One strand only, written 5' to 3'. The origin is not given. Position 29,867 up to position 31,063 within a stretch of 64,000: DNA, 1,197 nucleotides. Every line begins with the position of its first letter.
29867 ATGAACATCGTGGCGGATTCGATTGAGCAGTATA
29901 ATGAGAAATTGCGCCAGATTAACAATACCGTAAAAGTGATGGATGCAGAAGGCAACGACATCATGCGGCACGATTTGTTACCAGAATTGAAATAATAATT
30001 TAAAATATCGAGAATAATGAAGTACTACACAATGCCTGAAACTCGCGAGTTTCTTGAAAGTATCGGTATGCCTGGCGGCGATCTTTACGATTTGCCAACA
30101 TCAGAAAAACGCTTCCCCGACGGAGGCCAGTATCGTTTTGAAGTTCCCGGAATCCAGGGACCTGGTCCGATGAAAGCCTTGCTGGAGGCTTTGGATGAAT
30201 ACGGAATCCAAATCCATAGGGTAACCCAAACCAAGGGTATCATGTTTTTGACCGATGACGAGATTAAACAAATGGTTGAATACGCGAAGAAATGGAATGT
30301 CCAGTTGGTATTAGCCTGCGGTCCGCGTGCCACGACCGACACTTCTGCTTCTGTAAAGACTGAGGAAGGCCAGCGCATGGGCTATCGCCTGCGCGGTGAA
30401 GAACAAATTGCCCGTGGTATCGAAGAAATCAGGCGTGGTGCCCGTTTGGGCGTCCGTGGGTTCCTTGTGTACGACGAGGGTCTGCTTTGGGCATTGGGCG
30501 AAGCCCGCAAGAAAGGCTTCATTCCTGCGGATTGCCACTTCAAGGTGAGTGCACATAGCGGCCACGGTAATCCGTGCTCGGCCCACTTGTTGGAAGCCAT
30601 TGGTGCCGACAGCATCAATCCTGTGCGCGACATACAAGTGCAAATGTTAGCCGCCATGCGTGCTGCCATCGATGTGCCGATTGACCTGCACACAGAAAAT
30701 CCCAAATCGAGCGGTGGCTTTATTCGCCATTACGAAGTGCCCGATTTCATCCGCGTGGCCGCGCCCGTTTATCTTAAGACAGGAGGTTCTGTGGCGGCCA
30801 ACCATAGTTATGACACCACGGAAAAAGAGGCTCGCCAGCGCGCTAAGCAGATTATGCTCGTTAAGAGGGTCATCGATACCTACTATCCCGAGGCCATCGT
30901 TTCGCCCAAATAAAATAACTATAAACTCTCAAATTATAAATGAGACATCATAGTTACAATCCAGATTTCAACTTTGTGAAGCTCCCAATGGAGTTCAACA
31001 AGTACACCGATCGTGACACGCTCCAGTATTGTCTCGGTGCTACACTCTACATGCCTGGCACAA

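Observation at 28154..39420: Seven-gene organic-acid pathway wedged between the initiating transferase and its aminotransferase partner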

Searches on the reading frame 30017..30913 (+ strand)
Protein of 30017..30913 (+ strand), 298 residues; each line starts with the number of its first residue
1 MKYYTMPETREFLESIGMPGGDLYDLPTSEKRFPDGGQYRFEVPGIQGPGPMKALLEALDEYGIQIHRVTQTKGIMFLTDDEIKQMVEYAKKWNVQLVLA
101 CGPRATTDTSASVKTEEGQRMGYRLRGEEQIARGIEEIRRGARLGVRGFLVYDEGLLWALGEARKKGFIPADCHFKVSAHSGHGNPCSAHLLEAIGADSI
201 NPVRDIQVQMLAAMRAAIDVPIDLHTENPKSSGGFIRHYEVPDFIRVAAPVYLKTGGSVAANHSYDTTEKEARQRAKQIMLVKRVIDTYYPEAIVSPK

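Call 3: search_protein_families(library=pfam, proteins=[window:30017-30913:+], max_evalue=0.01)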
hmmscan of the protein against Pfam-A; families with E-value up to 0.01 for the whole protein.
window:30017-30913:+ (298 aa): 0 families

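Call 4: search_protein_families(library=ncbifam, proteins=[window:30017-30913:+], max_evalue=0.01)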
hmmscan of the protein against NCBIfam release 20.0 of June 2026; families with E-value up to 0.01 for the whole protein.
window:30017-30913:+ (298 aa): 0 families

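Call 10: find_homologous_proteins(query=window:30017-30913:+)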
Query window:30017-30913:+ (298 aa): 6119 proteins with E <= 0.001 among 7812 candidates; the best 120 are listed.
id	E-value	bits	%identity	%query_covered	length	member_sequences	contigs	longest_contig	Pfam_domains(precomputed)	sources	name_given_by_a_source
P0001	3.7e-186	636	93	100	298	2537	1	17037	-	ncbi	-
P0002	1.2e-185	634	92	100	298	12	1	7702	-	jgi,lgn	-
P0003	3.4e-184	629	91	100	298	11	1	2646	-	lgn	-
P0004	2.3e-183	626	92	100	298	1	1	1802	-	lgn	-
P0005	4.5e-181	619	90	100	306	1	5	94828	-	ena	-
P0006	2.9e-180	616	89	100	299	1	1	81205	-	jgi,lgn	-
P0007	1.3e-179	614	89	100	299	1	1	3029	-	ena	-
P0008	2.6e-179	613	89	100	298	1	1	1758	-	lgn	-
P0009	4.5e-178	609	90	98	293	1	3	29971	-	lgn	-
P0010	5.2e-178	609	89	100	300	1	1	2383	-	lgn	-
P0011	6.5e-178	609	88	100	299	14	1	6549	-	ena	-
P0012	6.9e-178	609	88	100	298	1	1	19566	-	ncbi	-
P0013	1.2e-177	608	88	100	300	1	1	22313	-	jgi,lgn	-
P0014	1.8e-177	607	88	100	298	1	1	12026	-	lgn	-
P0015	1.9e-177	607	88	100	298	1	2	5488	-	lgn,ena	-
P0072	1.6e-171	588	86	98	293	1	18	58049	-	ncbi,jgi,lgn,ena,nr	ncbi:MAG: peptidase [Paludibacteraceae bacterium]|jgi:hypothetical protein|nr:peptidase [Paludibacte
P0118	1.0e-163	562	83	99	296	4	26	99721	-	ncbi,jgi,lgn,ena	-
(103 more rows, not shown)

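Call 11: search_solved_structures(query=window:30017-30913:+, max_evalue=10)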
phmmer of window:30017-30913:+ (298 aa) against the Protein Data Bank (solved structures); distinct sequences matched with E-value up to 10: 0.

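Call 12: find_encoding_contigs(protein=P0118, flank=10000, max_places=4)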
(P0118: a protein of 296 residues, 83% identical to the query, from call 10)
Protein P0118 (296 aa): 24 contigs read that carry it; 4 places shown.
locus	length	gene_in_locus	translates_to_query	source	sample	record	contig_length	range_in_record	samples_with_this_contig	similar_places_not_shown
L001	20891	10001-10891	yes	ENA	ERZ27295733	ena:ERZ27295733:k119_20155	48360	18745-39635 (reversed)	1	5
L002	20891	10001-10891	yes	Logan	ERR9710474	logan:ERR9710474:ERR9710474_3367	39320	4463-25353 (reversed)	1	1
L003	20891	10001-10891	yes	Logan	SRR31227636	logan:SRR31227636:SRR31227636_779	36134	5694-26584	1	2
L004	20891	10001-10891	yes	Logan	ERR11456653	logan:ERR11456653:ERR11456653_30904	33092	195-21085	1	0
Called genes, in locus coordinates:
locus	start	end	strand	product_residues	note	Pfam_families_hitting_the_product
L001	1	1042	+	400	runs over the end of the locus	-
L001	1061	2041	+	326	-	PF00535:Glycos_transf_2, PF10111:Glyco_tranf_2_2, PF13641:Glyco_tranf_2_3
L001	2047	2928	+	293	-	PF05523:FdtA, PF07883:Cupin_2 (faint), PF05523:FdtA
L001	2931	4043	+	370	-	PF00266:Aminotran_5 (weak), PF00155:Aminotran_1_2 (weak), PF01041:DegT_DnrJ_EryC1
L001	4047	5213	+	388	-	PF13439:Glyco_transf_4 (weak), PF00534:Glycos_transf_1, PF13524:Glyco_trans_1_2 (weak)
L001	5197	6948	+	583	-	PF16126:DUF4838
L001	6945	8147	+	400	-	PF13439:Glyco_transf_4 (weak), PF00534:Glycos_transf_1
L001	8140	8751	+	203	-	PF02397:Bac_transf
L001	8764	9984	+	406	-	PF02655:ATP-grasp_3, PF07478:Dala_Dala_lig_C, PF13535:ATP-grasp_4, PF15632:ATPgrasp_Ter (weak), PF18603:LAL_C2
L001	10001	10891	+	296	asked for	-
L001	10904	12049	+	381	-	PF15617:C-C_Bond_Lyase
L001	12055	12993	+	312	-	PF00248:Aldo_ket_red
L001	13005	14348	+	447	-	PF03972:MmgE_PrpD_N, PF19305:MmgE_PrpD_C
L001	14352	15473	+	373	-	PF02776:TPP_enzyme_N, PF02775:TPP_enzyme_C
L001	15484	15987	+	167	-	PF05683:Fumerase_C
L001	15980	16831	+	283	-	PF05681:Fumerase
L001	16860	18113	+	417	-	PF01041:DegT_DnrJ_EryC1, PF00155:Aminotran_1_2 (weak), PF01041:DegT_DnrJ_EryC1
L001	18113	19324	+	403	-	PF01370:Epimerase, PF14667:Polysacc_synt_C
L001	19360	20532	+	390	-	PF02350:Epimerase_2, PF04464:Glyphos_transf (faint)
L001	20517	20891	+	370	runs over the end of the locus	PF14907:NTP_transf_5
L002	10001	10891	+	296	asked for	-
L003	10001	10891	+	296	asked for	-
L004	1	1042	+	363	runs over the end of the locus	-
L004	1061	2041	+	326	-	PF00535:Glycos_transf_2, PF10111:Glyco_tranf_2_2, PF13641:Glyco_tranf_2_3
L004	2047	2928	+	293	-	PF05523:FdtA, PF07883:Cupin_2 (faint), PF05523:FdtA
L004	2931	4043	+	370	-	PF00266:Aminotran_5 (weak), PF00155:Aminotran_1_2 (weak), PF01041:DegT_DnrJ_EryC1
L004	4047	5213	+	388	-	PF13439:Glyco_transf_4 (weak), PF00534:Glycos_transf_1, PF13524:Glyco_trans_1_2 (weak)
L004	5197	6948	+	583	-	PF16126:DUF4838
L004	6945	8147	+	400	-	PF13439:Glyco_transf_4 (weak), PF00534:Glycos_transf_1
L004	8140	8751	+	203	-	PF02397:Bac_transf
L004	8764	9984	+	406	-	PF02655:ATP-grasp_3, PF07478:Dala_Dala_lig_C, PF13535:ATP-grasp_4, PF15632:ATPgrasp_Ter (weak), PF18603:LAL_C2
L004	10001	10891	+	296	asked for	-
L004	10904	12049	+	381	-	PF15617:C-C_Bond_Lyase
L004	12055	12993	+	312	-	PF00248:Aldo_ket_red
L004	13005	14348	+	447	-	PF03972:MmgE_PrpD_N, PF19305:MmgE_PrpD_C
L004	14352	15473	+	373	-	PF02776:TPP_enzyme_N, PF02775:TPP_enzyme_C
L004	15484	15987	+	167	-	PF05683:Fumerase_C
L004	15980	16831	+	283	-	PF05681:Fumerase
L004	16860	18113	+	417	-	PF01041:DegT_DnrJ_EryC1, PF00155:Aminotran_1_2 (weak), PF01041:DegT_DnrJ_EryC1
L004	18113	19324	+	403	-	PF01370:Epimerase, PF14667:Polysacc_synt_C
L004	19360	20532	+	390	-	PF02350:Epimerase_2, PF04464:Glyphos_transf (faint)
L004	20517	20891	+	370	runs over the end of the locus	PF14907:NTP_transf_5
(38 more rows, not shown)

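Call 13: find_encoding_contigs(protein=P0072, flank=10000, max_places=4)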
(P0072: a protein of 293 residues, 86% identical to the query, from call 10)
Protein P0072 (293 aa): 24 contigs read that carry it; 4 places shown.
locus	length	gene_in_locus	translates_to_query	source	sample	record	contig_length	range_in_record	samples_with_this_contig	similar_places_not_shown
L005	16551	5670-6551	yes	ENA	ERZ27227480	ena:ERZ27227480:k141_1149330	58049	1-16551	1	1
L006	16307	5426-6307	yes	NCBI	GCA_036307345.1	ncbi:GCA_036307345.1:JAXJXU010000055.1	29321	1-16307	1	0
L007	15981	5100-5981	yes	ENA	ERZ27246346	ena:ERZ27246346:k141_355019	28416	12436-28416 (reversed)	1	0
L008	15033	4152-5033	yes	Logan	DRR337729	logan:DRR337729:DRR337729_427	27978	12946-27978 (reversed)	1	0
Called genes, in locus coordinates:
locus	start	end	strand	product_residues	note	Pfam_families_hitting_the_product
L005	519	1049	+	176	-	PF02357:NusG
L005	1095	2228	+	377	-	PF01073:3Beta_HSD, PF01370:Epimerase, PF02719:Polysacc_synt_2, PF04321:RmlD_sub_bind, PF16363:GDP_Man_Dehyd, PF07993:NAD_binding_4, PF16363:GDP_Man_Dehyd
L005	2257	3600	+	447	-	PF03721:UDPG_MGDP_dh_N, PF00984:UDPG_MGDP_dh, PF03720:UDPG_MGDP_dh_C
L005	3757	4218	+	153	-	-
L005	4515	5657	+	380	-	PF01041:DegT_DnrJ_EryC1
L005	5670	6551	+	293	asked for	-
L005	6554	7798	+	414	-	PF01071:GARS_A, PF02655:ATP-grasp_3 (weak), PF02786:CPSase_L_D2 (weak), PF07478:Dala_Dala_lig_C, PF13535:ATP-grasp_4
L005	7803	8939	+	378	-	PF15617:C-C_Bond_Lyase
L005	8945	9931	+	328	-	PF01757:Acyl_transf_3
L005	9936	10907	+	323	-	PF00389:2-Hacid_dh, PF02826:2-Hacid_dh_C, PF00670:AdoHcyase_NAD (weak)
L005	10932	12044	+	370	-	PF14397:ATPgrasp_ST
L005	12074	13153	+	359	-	PF09587:PGA_cap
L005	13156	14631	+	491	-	PF01943:Polysacc_synt, PF13440:Polysacc_synt_3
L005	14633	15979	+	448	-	PF03972:MmgE_PrpD_N, PF19305:MmgE_PrpD_C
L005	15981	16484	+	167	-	PF05683:Fumerase_C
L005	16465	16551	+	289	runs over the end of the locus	PF05681:Fumerase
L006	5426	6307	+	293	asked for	-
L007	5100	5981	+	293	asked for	-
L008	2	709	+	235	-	?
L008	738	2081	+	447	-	PF03721:UDPG_MGDP_dh_N, PF00984:UDPG_MGDP_dh, PF03720:UDPG_MGDP_dh_C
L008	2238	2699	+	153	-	-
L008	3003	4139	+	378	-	PF01041:DegT_DnrJ_EryC1, PF01212:Beta_elim_lyase (faint)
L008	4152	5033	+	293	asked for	-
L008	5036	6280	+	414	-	PF01071:GARS_A, PF02655:ATP-grasp_3 (weak), PF02786:CPSase_L_D2 (weak), PF07478:Dala_Dala_lig_C, PF13535:ATP-grasp_4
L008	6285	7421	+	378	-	PF15617:C-C_Bond_Lyase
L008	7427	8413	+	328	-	PF01757:Acyl_transf_3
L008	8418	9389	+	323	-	PF00389:2-Hacid_dh, PF02826:2-Hacid_dh_C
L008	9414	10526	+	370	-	PF14397:ATPgrasp_ST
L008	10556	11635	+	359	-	PF09587:PGA_cap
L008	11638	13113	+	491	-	PF01943:Polysacc_synt, PF13440:Polysacc_synt_3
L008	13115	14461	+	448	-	PF03972:MmgE_PrpD_N, PF19305:MmgE_PrpD_C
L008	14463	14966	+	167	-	PF05683:Fumerase_C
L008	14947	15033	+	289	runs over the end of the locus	PF05681:Fumerase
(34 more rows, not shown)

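Call 24: search_protein_representatives(protein=window:30017-30913:+)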
Query: 298 residues. Proteins with E-value up to 0.001 (for the whole library): 991; up to 1e-10: 544; up to 1e-30: 120. The best 150 are listed.
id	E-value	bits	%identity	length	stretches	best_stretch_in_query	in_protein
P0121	6.7e-95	334.4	53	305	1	8-296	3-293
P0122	9.5e-80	284.7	47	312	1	4-290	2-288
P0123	2.0e-76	273.8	85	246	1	1-152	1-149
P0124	2.7e-75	270.1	44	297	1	7-296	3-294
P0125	9.7e-71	255.1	45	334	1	10-297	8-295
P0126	3.0e-68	246.9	45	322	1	10-293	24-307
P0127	6.2e-68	245.9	41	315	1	6-294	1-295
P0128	1.1e-67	245.1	70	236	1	5-159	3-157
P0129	1.2e-67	245.0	45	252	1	6-252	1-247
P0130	1.8e-66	241.1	44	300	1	7-296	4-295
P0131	7.4e-66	239.1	55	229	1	79-262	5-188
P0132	1.4e-65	238.2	89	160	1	26-145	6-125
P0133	2.4e-65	237.4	39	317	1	7-295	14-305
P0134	6.2e-65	236.1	66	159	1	144-296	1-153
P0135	6.8e-65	235.9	47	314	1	7-295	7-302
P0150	6.4e-53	196.6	35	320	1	8-297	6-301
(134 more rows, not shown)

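Call 27: search_protein_families(library=pfam, alignment_id=A1, max_evalue=1)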
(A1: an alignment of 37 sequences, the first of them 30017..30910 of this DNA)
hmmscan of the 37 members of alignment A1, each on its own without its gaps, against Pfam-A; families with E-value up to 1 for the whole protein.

A. member 1, window:30017-30910:+ (298 aa): 1 family
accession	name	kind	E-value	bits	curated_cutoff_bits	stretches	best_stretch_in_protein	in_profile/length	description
PF00465.25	Fe-ADH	-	0.14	12.2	31.3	1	51-110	39-96/168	Iron-containing alcohol dehydrogenase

B. families by the number of members that match (of 37 scanned): 17 families
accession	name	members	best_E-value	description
PF01136.24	Peptidase_U32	27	2.4e-08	Peptidase family U32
PF00465.25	Fe-ADH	3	0.051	Iron-containing alcohol dehydrogenase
PF05853.18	BKACE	3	0.1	beta-keto acid cleavage enzyme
PF25621.1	PhiKZ_gp244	2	0.027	Bacteriophage PhiKZ capsid decoration protein gp244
PF03460.22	NIR_SIR_ferr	2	0.1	Nitrite/Sulfite reductase ferredoxin-like half domain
PF13453.11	Zn_ribbon_TFIIB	1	0.00038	Transcription factor zinc-finger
PF01993.23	MTD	1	0.013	methylene-5,6,7,8-tetrahydromethanopterin dehydrogenase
PF20859.2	RHA1_ro05818_N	1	0.028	Hypothetical protein RHA1_ro05818, N-terminal helical domain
PF14954.12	LIX1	1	0.077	Limb expression 1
PF13852.11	DUF4197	1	0.086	Protein of unknown function (DUF4197)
PF21760.3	SecD_1st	1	0.11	Protein translocase subunit SecDF, P1 domain, N-terminal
PF11900.14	DUF3420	1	0.13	Domain of unknown function (DUF3420)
PF24376.1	DUF7532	1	0.13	Family of unknown function (DUF7532)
PF19466.4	DUF6003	1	0.13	Family of unknown function (DUF6003)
PF12753.13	Nro1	1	0.26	Nuclear pore complex subunit Nro1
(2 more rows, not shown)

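Call 33: find_related_loci(query=A2, collection=genome_contigs, flank=10000)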
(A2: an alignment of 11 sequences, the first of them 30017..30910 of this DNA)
Query A2 (298 aa) in genome_contigs; peptide patterns used: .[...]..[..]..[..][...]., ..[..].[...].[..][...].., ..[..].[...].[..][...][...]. (x = any residue, [..] = any of these).
600 stretches matched a pattern (row limit reached: there are more); 575 encode a relative of the query (tblastn E <= 1e-3); the best 80 are kept; 80 distinct loci.
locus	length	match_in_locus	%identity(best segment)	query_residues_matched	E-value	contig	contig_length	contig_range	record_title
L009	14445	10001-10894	97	1-298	0e+0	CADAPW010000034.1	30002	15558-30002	MAG: uncultured Bacteroidia bacterium isolate RUG13515 genome assembly, contig: RUG13515_asm_34, whole genome shotgun se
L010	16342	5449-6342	96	1-298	0e+0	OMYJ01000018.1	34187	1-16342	uncultured Bacteroidales bacterium isolate RUG083 genome assembly, contig: scaffold_336, whole genome shotgun sequence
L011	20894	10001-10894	96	1-298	0e+0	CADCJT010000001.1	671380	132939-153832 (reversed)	MAG: uncultured Bacteroidia bacterium isolate RUG14714 genome assembly, contig: RUG14714_asm_1, whole genome shotgun seq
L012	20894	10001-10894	94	1-298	0e+0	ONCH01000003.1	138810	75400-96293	uncultured Prevotellaceae bacterium isolate RUG172 genome assembly, contig: scaffold_76, whole genome shotgun sequence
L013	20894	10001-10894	93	1-298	0e+0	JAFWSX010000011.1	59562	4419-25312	MAG: Bacteroidales bacterium isolate RGIG6041 Sheep_Omasum-4__c238080, whole genome shotgun sequence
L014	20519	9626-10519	90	1-298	0e+0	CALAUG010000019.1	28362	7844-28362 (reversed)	MAG TPA_asm: uncultured Bacteroidales bacterium isolate SRR6425800_bin.23_CONCOCT_v1.1_MAG genome assembly, contig: ERZ1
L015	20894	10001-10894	89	1-298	0e+0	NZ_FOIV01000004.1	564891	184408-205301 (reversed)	Prevotella sp. khp7, whole genome shotgun sequence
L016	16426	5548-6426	86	6-298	3e-179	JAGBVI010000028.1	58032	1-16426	MAG: Paludibacteraceae bacterium isolate RGIG9480 Yak_Cecum-4__c138699, whole genome shotgun sequence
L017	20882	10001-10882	88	5-298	0e+0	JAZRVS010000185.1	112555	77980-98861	MAG: Bacteroidales bacterium isolate T1900044953_TA20190006.MAGScoT_cleanbin_000015 SGB_3735_k141_96587, whole genome sh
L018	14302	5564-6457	96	1-298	0e+0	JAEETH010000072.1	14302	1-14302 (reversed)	MAG: Bacteroidales bacterium isolate Tb.RUG.400 NODE_17939_length_14302_cov_11.853333, whole genome shotgun sequence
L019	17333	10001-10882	79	5-298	2e-163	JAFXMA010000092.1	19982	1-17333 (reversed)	MAG: Bacteroidales bacterium isolate RGIG6537 Sheep_Reticulum-3__c533759, whole genome shotgun sequence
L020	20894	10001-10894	75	1-298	4e-159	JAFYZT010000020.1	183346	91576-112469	MAG: Prevotella sp. isolate RGIG7570 Water_buffalos_Omasum-3__c252352, whole genome shotgun sequence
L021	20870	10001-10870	77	9-298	1e-158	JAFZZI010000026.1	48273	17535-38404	MAG: Bacteroidaceae bacterium isolate RGIG8235 Water_buffalos_Rumen-5__c2003976, whole genome shotgun sequence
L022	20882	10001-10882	76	5-298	3e-158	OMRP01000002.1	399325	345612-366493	uncultured Prevotellaceae bacterium isolate RUG812 genome assembly, contig: scaffold_3, whole genome shotgun sequence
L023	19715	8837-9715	77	6-298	2e-158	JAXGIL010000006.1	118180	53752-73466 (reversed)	MAG: Sedimentibacter sp. isolate AnMBR.bin138 bin138_6, whole genome shotgun sequence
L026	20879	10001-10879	75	6-298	2e-157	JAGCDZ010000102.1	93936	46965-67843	MAG: Prevotella sp. isolate RGIG9705 Yak_Omasum-2__c866583, whole genome shotgun sequence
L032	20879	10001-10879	76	6-298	2e-155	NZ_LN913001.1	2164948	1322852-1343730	Mediterraneibacter massiliensis strain Marseille-P2086, whole genome shotgun sequence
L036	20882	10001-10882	74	5-298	8e-155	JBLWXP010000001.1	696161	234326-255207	MAG: Balneola sp. isolate EA21-03 A21maxbin.012RE.5K@1, whole genome shotgun sequence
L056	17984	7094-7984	73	2-298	1e-152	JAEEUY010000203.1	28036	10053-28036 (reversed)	MAG: Bacteroidales bacterium isolate Tb.RUG.44 k141_9813556_flag=0_multi=34.1453_len=28036, whole genome shotgun sequenc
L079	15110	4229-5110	73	5-298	5e-149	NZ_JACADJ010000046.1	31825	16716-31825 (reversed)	Desulfobacter latus strain AcRS2 NODE_88_length_31825_cov_31.855385, whole genome shotgun sequence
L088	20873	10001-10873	73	6-296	2e-147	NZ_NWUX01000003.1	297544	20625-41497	Vreelandella nigrificans strain MBT G8648 NODE_3_length_297544_cov_112.771, whole genome shotgun sequence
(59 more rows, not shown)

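Call 35: predict_structure(alignment_id=A1)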
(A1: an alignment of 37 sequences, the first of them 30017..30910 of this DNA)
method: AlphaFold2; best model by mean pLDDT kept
length: 298 residues; sequences in the alignment: 37
mean_pLDDT: 93.9   pTM: 0.91
mean pLDDT of the five models: 93.9, 93.3, 93.2, 93.1, 93.0
residues with pLDDT >= 90: 250; 70-90: 35; 50-70: 13; < 50: 0
segments of 3 or more residues with pLDDT < 50: none
pLDDT, mean of each block of 10 residues (from residue 1): 81 97 98 98 97 98 97 94 99 98 72 74 84 95 98 96 98 96 95 98 96 98 96 93 99 95 85 98 98 97
secondary structure, 60 per line:
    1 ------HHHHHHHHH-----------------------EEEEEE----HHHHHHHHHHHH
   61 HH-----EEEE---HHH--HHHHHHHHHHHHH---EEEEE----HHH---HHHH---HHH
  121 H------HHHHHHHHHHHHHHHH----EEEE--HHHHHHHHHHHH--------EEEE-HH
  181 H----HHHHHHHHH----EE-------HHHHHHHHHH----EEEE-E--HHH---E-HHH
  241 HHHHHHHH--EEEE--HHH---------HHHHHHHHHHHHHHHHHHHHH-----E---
elements in order: H7-15 E39-44 H49-62 E68-71 H80-92 E96-100 H111-114 H118-121 H128-143 E148-151 H154-165 E174-177 H186-194 H208-217 E222-225 H238-248 E251-254 H269-289

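Call 39: search_protein_families(library=pfam, proteins=[L088:5503-6381:+, L088:6378-7511:+, L088:10867-11856:+, L088:13097-13840:+, L088:13844-14551:+, L088:14475-15917:+, L088:15914-16924:+, L079:477-1343:+, L079:12058-12831:+, L079:12835-14322:+], max_evalue=0.001)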
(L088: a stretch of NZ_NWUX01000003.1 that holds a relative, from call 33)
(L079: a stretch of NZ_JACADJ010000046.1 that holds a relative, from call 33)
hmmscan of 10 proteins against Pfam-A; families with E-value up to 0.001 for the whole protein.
L088:5503-6381:+ (292 aa): 2 families
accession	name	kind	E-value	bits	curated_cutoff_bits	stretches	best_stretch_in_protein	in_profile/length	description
PF00483.29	NTP_transferase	-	1.2e-79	267.8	21.2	1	5-241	1-243/245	Nucleotidyl transferase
PF12804.13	NTP_transf_3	-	2.2e-11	44.6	27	1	6-138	1-123/160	MobA-like NTP transferase domain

L088:6378-7511:+ (377 aa): 3 families
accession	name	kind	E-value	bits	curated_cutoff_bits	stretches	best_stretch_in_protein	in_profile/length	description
PF01041.23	DegT_DnrJ_EryC1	-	2.6e-101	339.8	19.8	1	17-365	5-359/360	DegT/DnrJ/EryC1/StrS aminotransferase family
PF00155.27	Aminotran_1_2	-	4.6e-10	39.6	19.7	1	32-220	35-255/361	Aminotransferase class I and II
PF01053.26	Cys_Met_Meta_PP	-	2e-05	23.7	27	1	30-209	47-225/381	Cys/Met metabolism PLP-dependent enzyme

L088:10867-11856:+ (329 aa): 2 families
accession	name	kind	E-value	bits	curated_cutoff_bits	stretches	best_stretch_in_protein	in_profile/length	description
PF02826.25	2-Hacid_dh_C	-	2.7e-58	196.7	25.1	1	116-294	1-178/178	D-isomer specific 2-hydroxyacid dehydrogenase, NAD binding domain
PF00389.36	2-Hacid_dh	-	3.5e-21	75.7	24.6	1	13-320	3-128/134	D-isomer specific 2-hydroxyacid dehydrogenase, catalytic domain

L088:13097-13840:+ (247 aa): 1 family
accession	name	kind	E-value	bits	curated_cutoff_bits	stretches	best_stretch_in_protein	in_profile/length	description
PF08889.16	WbqC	-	1.3e-52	179.3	21.3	1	19-236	1-217/218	WbqC-like protein family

L088:13844-14551:+ (235 aa): 3 families
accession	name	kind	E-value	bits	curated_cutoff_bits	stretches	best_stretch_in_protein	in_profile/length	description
PF00132.30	Hexapep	-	4.6e-11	42.4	27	1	131-165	1-35/36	Bacterial transferase hexapeptide (six repeats)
PF25084.1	LbH_EIF2B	-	9.4e-10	38.9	54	1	17-88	16-87/105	EIF2B subunit epsilon LbH domain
PF24894.1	Hexapep_GlmU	-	7.2e-06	26.5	23.3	0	4-61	16-73/104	GlmU-like, C-terminal hexapeptide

L088:14475-15917:+ (480 aa): 2 families
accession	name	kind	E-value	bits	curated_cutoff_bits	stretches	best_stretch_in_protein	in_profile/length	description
PF00206.25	Lyase_1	-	8.3e-48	163.8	27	1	43-325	7-309/312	Lyase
PF10397.14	ADSL_C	-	2.6e-19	69.8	32.7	1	392-469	1-79/79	Adenylosuccinate lyase C-terminus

L088:15914-16924:+ (336 aa): 1 family
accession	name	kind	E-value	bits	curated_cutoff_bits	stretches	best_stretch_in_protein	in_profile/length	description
PF04199.19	Cyclase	-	1.5e-11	45.2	23.1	1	74-264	7-141/142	Putative cyclase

L079:477-1343:+ (288 aa): 2 families
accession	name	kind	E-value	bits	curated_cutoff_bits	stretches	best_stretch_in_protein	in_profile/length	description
PF00483.29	NTP_transferase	-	1.5e-70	238.1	21.2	1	2-238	1-243/245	Nucleotidyl transferase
PF12804.13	NTP_transf_3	-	2.8e-09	37.8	27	1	3-125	1-112/160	MobA-like NTP transferase domain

L079:12058-12831:+ (257 aa): 0 families

L079:12835-14322:+ (495 aa): 2 families
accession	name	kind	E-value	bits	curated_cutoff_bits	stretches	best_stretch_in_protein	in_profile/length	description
PF13173.12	AAA_14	-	0.00029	21.3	27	1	45-140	4-90/129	AAA domain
PF01637.24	ATPase_2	-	0.00037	20.8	33.2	1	45-175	22-149/225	ATPase domain predominantly from Archaea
